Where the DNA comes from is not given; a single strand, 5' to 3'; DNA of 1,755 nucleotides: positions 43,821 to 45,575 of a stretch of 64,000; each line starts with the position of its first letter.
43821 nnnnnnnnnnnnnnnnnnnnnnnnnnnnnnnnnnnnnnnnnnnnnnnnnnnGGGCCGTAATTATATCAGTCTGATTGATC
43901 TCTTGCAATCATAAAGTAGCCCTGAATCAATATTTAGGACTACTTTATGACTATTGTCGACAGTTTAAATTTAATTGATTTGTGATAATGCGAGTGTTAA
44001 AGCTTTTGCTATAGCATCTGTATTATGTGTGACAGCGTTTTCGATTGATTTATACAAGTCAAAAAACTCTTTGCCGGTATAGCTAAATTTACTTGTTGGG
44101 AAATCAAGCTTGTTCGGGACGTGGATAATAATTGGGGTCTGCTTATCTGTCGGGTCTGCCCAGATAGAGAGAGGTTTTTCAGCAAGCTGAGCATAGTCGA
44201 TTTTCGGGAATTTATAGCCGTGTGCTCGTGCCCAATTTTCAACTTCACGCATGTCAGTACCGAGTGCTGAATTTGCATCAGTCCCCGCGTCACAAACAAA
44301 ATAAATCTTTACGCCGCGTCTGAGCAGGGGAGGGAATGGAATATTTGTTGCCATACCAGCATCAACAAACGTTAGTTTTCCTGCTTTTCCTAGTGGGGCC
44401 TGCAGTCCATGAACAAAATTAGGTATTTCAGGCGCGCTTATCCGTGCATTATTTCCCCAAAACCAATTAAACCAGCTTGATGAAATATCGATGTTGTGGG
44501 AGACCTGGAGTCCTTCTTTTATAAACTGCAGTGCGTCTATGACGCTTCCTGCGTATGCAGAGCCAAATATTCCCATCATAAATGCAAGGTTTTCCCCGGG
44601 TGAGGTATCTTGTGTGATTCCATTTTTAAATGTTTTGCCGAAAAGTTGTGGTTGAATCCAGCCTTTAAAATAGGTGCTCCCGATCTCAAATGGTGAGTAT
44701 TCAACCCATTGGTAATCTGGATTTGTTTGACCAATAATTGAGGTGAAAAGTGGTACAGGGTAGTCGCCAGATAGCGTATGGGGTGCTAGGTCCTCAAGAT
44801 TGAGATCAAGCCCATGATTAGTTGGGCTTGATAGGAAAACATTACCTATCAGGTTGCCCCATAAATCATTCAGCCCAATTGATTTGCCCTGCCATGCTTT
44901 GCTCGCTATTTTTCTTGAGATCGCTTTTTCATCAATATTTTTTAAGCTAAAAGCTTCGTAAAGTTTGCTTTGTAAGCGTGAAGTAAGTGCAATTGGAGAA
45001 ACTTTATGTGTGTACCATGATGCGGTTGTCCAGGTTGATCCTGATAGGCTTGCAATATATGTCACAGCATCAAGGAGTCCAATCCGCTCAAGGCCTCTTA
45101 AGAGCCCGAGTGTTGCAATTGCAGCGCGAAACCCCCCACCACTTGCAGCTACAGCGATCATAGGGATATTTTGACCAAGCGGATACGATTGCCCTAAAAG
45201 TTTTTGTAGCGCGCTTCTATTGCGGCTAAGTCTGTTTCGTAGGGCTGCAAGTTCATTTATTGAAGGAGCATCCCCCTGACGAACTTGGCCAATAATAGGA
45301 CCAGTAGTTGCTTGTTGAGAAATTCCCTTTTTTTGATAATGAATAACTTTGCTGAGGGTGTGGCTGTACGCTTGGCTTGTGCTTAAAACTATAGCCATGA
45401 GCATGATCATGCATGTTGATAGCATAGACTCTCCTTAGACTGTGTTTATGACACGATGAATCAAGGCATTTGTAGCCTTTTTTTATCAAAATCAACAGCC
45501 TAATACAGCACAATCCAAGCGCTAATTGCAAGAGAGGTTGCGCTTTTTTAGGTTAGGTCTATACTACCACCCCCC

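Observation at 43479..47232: Compact eukaryote-mimicry island between brnQ and yebC: RING-H2, cPLA2-type lipase and two tandem RING-variant paralogs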

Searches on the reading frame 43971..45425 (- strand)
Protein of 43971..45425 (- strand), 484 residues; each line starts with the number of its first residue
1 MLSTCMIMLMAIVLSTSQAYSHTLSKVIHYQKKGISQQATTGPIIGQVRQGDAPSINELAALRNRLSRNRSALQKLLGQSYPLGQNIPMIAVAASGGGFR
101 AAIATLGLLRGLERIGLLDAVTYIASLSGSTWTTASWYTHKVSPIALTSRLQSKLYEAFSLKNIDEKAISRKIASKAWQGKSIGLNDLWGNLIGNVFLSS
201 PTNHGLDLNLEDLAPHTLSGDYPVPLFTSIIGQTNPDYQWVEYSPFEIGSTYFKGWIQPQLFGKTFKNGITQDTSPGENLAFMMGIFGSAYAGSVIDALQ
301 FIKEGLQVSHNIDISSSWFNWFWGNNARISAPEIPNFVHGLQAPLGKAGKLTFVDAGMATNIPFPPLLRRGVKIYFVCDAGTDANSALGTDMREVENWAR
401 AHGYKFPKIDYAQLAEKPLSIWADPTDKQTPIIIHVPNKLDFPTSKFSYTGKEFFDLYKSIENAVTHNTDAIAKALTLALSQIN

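Call 3: search_protein_families(library=pfam, proteins=[window:43971-45425:-], max_evalue=1)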
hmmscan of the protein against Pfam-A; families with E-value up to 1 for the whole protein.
window:43971-45425:- (484 aa): 3 families
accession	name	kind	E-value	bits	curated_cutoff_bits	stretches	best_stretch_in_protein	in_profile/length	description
PF01735.24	PLA2_B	-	5.5e-25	88.2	23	1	90-387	1-337/491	Lysophospholipase catalytic domain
PF01734.28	Patatin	-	0.027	15.1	27.7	1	95-142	4-48/191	Patatin-like phospholipase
PF19246.4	DUF5894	-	0.1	12.6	25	0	389-406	23-40/57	Family of unknown function (DUF5894)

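Call 4: search_protein_families(library=ncbifam, proteins=[window:43971-45425:-], max_evalue=1)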
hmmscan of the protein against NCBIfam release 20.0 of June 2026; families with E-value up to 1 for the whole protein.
window:43971-45425:- (484 aa): 2 families
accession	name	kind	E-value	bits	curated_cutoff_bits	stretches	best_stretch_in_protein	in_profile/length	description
NF033103.1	bla_class_A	equivalog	0.048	12.8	200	1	1-70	36-102/257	class A beta-lactamase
NF005364.0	PRK06882.1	equivalog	0.15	10.4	1083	0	425-478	150-202/574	acetolactate synthase 3 large subunit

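Call 5: find_encoding_contigs(protein=window:43971-45425:-, flank=10000, max_places=6)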
Protein window:43971-45425:- (484 aa): no gene with exactly this product is on record in the collection.

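Call 7: find_homologous_proteins(query=window:43971-45425:-, max_evalue=0.001)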
Query window:43971-45425:- (484 aa): 92 proteins with E <= 0.001 among 8000 candidates.
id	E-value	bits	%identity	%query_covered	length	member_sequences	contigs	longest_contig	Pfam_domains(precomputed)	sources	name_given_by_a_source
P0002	0.0e+0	1075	97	100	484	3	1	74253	PF01735.24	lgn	-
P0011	4.9e-205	700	62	99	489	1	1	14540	PF01735.24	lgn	-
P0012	1.4e-130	455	47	95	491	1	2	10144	PF01735.24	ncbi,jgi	jgi:hypothetical protein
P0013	9.3e-129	449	49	90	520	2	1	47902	PF01735.24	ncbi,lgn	-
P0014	1.3e-127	445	48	91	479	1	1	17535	PF01735.24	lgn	-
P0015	2.0e-126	441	48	92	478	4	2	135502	PF01735.24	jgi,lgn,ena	-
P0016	2.6e-120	421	48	90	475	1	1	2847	PF01735.24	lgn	-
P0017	9.2e-120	419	47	90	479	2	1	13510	PF01735.24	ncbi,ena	-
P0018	4.3e-117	410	48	90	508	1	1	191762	PF01735.24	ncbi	-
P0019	9.3e-114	399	45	90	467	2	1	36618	PF01735.24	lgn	-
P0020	1.7e-112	395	44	90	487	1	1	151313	PF01735.24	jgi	jgi:phospholipase A2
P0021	2.9e-112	394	48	77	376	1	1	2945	PF01735.24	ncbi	-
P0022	3.2e-112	394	46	90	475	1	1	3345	PF01735.24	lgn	-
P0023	5.8e-112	393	44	90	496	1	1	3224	PF01735.24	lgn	-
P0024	3.9e-110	387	44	90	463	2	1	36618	PF01735.24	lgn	-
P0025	4.3e-104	367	42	90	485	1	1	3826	PF01735.24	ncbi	ncbi:MAG: hypothetical protein V1855_03685 [bacterium]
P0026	3.8e-103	364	39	99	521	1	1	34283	PF01735.24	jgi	-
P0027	4.4e-103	364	42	91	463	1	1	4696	PF01735.24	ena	-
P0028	5.4e-102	360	43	91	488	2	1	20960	PF01735.24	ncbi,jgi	jgi:lysophospholipase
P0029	1.1e-101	359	42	88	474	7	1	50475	PF01735.24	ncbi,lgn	ncbi:MAG: hypothetical protein WC365_01740 [Candidatus Babeliales bacterium]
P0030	2.5e-98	348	40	91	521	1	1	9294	PF01735.24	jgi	-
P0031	1.3e-91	326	38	89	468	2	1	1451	PF01735.24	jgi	jgi:phospholipase A2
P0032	4.1e-91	324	38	92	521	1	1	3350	PF01735.24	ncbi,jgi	-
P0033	7.9e-85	304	35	93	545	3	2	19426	PF01735.24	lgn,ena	-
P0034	4.9e-83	298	36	90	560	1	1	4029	PF01735.24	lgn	-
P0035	4.2e-82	295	35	93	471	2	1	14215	PF01735.24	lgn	-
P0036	1.9e-81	293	37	92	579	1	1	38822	PF01735.24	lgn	-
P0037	2.9e-77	279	37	91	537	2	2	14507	PF01735.24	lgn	-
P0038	1.8e-76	276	33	90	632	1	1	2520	PF01735.24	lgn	-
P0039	2.2e-57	213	34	77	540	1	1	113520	PF01735.24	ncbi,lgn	ncbi:MAG: hypothetical protein WD055_03410 [Candidatus Dependentiae bacterium]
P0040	3.2e-57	213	32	80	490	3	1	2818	PF01735.24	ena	-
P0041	2.6e-54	203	32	87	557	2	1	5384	PF01735.24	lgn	-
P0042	1.4e-53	201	34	84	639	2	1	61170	PF01735.24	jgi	-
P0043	3.6e-53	199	31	87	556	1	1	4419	PF01735.24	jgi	jgi:phospholipase A2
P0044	4.0e-52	196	28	82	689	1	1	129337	PF01735.24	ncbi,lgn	ncbi:MAG: hypothetical protein WD055_03340 [Candidatus Dependentiae bacterium]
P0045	8.8e-52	195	29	94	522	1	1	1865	PF01735.24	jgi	jgi:phospholipase A2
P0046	1.0e-51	195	32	81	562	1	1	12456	PF01735.24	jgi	-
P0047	1.3e-51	194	30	87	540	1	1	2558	PF01735.24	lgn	-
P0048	1.7e-51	194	32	87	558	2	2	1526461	PF01735.24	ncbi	ncbi:MAG: hypothetical protein AB7F19_06960 [Candidatus Babeliales bacterium]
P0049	2.0e-51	194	30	89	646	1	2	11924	PF01735.24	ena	-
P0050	1.5e-50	191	32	79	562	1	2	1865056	PF01735.24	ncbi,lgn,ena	-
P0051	1.6e-50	191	32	82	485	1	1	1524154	PF01735.24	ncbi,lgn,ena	-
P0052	7.0e-50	189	31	81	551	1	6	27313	PF01735.24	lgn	-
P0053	1.2e-49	188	30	81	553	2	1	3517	PF01735.24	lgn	-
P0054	5.4e-49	186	30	90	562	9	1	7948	PF01735.24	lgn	-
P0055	1.1e-48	185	29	81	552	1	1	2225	PF01735.24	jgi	-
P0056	5.0e-48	182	30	87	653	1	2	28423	PF01735.24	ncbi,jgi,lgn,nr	ncbi:MAG TPA: hypothetical protein VGW78_00300 [Candidatus Babeliales bacterium]|jgi:phospholipase A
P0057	1.0e-47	181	31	87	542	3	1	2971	PF01735.24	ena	-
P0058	1.4e-47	181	30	85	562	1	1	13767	PF01735.24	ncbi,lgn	-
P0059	1.9e-47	180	30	82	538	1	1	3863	PF01735.24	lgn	-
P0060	2.4e-47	180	30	87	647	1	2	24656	PF01735.24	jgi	jgi:hypothetical protein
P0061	3.9e-47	179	31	81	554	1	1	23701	PF01735.24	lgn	-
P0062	9.9e-47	178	30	88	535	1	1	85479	PF01735.24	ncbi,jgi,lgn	-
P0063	2.1e-46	177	28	86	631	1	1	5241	PF01735.24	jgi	jgi:phospholipase A2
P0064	5.4e-46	176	28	87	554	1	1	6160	PF01735.24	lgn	-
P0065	2.3e-45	174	30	81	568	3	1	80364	PF01735.24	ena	-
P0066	7.4e-44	169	32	81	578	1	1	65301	PF01735.24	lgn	-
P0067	2.1e-43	167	29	81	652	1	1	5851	PF01735.24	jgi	jgi:phospholipase A2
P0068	3.8e-43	166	27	88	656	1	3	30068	PF01735.24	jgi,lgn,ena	-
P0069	3.9e-42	163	31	79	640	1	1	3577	PF01735.24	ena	-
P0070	3.6e-41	160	30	90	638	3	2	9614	PF01735.24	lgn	-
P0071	3.6e-41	160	30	81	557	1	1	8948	PF01735.24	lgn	-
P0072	4.6e-41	159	29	80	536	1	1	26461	PF01735.24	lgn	-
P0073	5.1e-41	159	29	81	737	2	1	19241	PF01735.24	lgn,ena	-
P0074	5.5e-39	153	31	73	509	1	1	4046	PF01735.24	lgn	-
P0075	5.4e-38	149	31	80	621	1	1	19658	PF01735.24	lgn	-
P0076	3.2e-33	134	28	85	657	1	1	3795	PF01735.24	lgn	-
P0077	8.4e-33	132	28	82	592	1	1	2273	PF01735.24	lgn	-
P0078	4.0e-32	130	28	81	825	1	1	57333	PF01735.24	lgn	-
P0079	1.4e-31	128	28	75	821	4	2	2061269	PF01735.24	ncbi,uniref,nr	ncbi:phospholipase A2 [Rhizoctonia solani AG-3 Rhs1AP]|uniref:Lysophospholipase n=2 Tax=Rhizoctonia 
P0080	1.5e-30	125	33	47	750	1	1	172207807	PF00168.37,PF01735.24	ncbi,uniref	ncbi:cytosolic phospholipase A2 [Latimeria chalumnae]|uniref:cytosolic phospholipase A2 n=1 Tax=Lati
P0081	1.8e-30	124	32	49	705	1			PF00168.37,PF01735.24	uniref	uniref:Phospholipase A2 n=1 Tax=Neogobius melanostomus TaxID=47308 RepID=A0A8C6UU58_9GOBI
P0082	5.8e-30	123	31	48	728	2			PF00168.37,PF01735.24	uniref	uniref:Phospholipase A2 n=1 Tax=Electrophorus electricus TaxID=8005 RepID=A0A4W4FQD3_ELEEL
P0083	6.1e-30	123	31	48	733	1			PF00168.37,PF01735.24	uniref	uniref:Phospholipase A2 n=1 Tax=Electrophorus electricus TaxID=8005 RepID=A0A4W4FQF0_ELEEL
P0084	6.7e-30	123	27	75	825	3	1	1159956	PF01735.24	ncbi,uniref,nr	ncbi:hypothetical protein RSOLAG22IIIB_00362 [Rhizoctonia solani]|uniref:Lysophospholipase n=1 Tax=R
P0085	9.4e-30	122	29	80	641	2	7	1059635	PF01735.24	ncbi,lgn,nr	ncbi:MAG TPA: hypothetical protein VHO47_03575 [Candidatus Babeliales bacterium]|nr:hypothetical pro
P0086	2.6e-29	121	31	48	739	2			PF00168.37,PF01735.24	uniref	uniref:Phospholipase A2 n=1 Tax=Electrophorus electricus TaxID=8005 RepID=A0A4W4FSY8_ELEEL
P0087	3.8e-29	120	28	85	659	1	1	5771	PF01735.24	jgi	jgi:hypothetical protein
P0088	3.8e-29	120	32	46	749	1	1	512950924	PF00168.37,PF01735.24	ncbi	ncbi:cytosolic phospholipase A2 [Rhinophrynus dorsalis]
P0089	1.0e-26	112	35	41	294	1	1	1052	PF01735.24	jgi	jgi:hypothetical protein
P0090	1.2e-25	109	25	81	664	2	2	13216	PF01735.24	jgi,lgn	-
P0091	1.6e-25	108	25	90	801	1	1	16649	PF18695.8,PF00168.37,PF01735.24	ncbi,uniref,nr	ncbi:cytosolic phospholipase A2 zeta-like [Labeo rohita]|uniref:cytosolic phospholipase A2 zeta-like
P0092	9.2e-25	106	25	90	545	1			PF01735.24,PF01734.28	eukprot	eukprot:CFRG0780T1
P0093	2.6e-24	104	27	75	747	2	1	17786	PF01735.24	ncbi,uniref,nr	ncbi:unnamed protein product [Rhizoctonia solani]|uniref:Lysophospholipase n=1 Tax=Rhizoctonia solan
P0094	2.3e-22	98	26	75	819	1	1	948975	PF01735.24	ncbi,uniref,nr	ncbi:phospholipase A2 (PlaA), putative [Rhizoctonia solani AG-1 IA]|uniref:Lysophospholipase n=1 Tax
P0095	2.4e-21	94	26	73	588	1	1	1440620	PF18695.8,PF01735.24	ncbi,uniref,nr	ncbi:Cytosolic phospholipase A2 zeta [Bagarius yarrelli]|uniref:Cytosolic phospholipase A2 zeta n=1 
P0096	9.0e-21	93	25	82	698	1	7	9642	PF01735.24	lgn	-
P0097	1.0e-19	89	25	78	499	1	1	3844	PF01735.24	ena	-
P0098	2.8e-19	88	30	51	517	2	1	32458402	PF01735.24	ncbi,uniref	ncbi:cytosolic phospholipase A2 gamma-like [Chrysemys picta bellii]|uniref:cytosolic phospholipase A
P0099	1.1e-18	86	30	51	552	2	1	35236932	PF01735.24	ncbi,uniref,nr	ncbi:cytosolic phospholipase A2 gamma-like [Malaclemys terrapin pileata]|uniref:cytosolic phospholip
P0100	8.2e-17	79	25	82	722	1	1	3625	PF01735.24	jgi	jgi:cytosolic phospholipase A2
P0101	1.4e-13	69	23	90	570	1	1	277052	PF01735.24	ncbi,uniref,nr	ncbi:cytosolic phospholipase A2 gamma-like [Mauremys reevesii]|uniref:cytosolic phospholipase A2 gam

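Call 12: find_encoding_contigs(protein=P0011, flank=10000, max_places=3)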
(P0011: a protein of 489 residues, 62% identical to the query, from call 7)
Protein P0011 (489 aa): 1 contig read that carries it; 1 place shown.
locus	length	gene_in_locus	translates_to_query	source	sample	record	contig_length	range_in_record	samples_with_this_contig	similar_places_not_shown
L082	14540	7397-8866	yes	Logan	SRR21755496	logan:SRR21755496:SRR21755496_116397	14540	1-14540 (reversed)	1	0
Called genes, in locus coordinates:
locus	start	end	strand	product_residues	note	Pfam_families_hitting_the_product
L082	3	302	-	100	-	?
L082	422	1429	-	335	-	PF01066:CDP-OH_P_transf, PF04608:PgpA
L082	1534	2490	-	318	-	-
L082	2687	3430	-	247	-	-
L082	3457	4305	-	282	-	-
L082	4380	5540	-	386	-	PF01075:Glyco_transf_9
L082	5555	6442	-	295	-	PF03755:YicC-like_N, PF08340:YicC-like_C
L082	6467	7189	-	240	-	PF20772:TACO1_YebC_N, PF01709:Transcrip_reg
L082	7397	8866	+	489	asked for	PF01735:PLA2_B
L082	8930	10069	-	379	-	PF05525:Branch_AA_trans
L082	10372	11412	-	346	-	PF01078:Mg_chelatase (faint), PF05496:RuvB_N, PF00004:AAA, PF07728:AAA_5 (faint), PF17864:AAA_lid_4, PF05491:WHD_RuvB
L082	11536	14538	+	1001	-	?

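Call 19: search_solved_structures(query=window:43971-45425:-, max_evalue=0.001, show_alignments=2)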
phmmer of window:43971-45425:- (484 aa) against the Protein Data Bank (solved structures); distinct sequences matched with E-value up to 0.001: 3.
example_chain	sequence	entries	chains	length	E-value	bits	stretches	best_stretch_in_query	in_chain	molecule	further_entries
1cjy_A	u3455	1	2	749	3.7e-34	121.7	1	64-292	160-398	PROTEIN (CYTOSOLIC PHOSPHOLIPASE A2)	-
5iz5_B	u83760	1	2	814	9.8e-28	100.6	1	65-299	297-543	Cytosolic phospholipase A2 delta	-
5ixc_A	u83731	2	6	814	9.8e-28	100.6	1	65-299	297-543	Cytosolic phospholipase A2 delta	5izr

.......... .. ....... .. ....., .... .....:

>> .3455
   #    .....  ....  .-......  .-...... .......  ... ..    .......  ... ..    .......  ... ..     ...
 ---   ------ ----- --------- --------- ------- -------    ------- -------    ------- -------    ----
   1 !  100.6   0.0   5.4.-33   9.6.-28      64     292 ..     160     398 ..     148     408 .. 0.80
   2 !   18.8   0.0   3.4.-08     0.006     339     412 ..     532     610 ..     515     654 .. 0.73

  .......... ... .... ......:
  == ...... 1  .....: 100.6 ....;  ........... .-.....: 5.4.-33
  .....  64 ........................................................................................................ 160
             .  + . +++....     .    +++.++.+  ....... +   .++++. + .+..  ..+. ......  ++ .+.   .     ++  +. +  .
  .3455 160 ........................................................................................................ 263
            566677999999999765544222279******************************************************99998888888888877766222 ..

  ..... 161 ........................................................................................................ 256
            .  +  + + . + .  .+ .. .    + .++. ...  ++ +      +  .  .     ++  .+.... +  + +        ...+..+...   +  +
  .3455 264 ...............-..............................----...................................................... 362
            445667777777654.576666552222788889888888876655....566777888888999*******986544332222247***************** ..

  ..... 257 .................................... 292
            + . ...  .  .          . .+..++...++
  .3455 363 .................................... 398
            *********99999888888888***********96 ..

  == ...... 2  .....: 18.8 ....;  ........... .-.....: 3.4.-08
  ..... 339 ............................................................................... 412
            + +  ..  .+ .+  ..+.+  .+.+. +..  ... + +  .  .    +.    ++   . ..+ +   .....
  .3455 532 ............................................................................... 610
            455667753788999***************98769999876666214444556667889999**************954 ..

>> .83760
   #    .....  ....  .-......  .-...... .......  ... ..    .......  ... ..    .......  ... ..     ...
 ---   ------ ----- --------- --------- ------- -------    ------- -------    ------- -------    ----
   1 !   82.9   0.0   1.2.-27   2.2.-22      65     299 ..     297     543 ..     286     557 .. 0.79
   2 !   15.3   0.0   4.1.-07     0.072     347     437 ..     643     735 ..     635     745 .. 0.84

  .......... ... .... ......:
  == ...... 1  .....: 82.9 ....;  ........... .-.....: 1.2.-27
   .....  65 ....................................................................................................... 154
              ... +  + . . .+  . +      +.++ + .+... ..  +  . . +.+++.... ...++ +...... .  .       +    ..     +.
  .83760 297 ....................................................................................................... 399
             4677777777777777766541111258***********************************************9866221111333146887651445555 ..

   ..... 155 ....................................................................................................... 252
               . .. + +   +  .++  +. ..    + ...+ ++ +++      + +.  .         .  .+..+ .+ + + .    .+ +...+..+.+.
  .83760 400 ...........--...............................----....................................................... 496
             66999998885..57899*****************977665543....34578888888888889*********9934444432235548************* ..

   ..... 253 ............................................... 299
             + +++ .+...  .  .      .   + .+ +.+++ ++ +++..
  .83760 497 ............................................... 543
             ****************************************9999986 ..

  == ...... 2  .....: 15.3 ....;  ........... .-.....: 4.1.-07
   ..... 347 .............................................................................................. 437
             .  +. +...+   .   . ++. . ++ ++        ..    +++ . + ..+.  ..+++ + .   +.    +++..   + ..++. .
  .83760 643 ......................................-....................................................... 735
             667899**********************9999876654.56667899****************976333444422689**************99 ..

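Call 55: find_encoding_contigs(protein=P0015, flank=8000, max_places=2)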
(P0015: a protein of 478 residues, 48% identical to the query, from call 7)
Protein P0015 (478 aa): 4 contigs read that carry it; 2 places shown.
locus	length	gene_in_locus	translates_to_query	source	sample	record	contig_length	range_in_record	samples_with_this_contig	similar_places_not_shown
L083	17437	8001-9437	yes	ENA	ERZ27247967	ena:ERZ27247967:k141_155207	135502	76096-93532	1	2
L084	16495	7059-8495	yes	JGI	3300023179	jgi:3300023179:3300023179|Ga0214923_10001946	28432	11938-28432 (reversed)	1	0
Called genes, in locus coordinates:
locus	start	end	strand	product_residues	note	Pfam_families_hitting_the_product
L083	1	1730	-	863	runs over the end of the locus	PF00521:DNA_topoisoIV, PF03989:DNA_gyraseA_C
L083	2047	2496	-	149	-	PF04608:PgpA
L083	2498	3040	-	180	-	PF01066:CDP-OH_P_transf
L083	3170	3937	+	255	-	-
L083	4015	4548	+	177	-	-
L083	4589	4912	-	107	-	-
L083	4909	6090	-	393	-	PF01075:Glyco_transf_9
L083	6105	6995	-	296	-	PF03755:YicC-like_N, PF08340:YicC-like_C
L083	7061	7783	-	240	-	PF20772:TACO1_YebC_N, PF01709:Transcrip_reg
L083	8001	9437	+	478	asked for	PF01735:PLA2_B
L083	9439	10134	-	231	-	-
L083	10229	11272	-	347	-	PF05496:RuvB_N, PF00004:AAA, PF07728:AAA_5 (weak), PF17864:AAA_lid_4, PF05491:WHD_RuvB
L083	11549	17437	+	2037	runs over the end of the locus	PF19193:Tectonin (faint), PF12248:Methyltransf_FA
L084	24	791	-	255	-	PF00521:DNA_topoisoIV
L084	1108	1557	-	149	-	PF04608:PgpA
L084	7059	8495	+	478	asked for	PF01735:PLA2_B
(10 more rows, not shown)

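Call 56: find_encoding_contigs(protein=P0018, flank=8000, max_places=2)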
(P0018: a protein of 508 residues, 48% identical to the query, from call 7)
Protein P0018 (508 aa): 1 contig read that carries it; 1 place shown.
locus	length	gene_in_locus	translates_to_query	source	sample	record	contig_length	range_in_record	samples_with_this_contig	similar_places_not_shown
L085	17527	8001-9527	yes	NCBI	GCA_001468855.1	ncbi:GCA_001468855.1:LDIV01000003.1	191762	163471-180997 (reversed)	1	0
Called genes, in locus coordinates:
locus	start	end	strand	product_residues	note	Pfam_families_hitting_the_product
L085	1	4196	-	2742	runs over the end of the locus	PF12894:ANAPC4_WD40 (faint), PF23381:Beta-prop_IFT122_1st (weak), PF23383:Beta-prop_IFT140_1st (faint), PF23414:Beta-prop_EML_2 (faint), PF24814:WD40_Prp19 (faint), PF24807:WD40_CDC20-Fz, PF25174:Beta-prop_THOC3, PF23381:Beta-prop_IFT122_1st (weak), +1 more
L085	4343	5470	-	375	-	PF01075:Glyco_transf_9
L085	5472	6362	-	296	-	PF03755:YicC-like_N, PF08340:YicC-like_C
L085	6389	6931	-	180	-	PF01709:Transcrip_reg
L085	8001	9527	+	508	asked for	PF01735:PLA2_B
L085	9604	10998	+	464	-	PF01735:PLA2_B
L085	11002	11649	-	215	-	PF05496:RuvB_N, PF17864:AAA_lid_4, PF05491:WHD_RuvB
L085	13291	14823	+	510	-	PF05697:Trigger_N (faint), PF05698:Trigger_C (weak)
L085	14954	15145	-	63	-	-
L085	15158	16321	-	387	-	-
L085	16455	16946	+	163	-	-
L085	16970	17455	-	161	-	PF00254:FKBP_C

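Call 63: search_protein_families(library=padloc, proteins=[window:43971-45425:-], max_evalue=0.01)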
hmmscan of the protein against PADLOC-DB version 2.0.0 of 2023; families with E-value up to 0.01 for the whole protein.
window:43971-45425:- (484 aa): 0 families
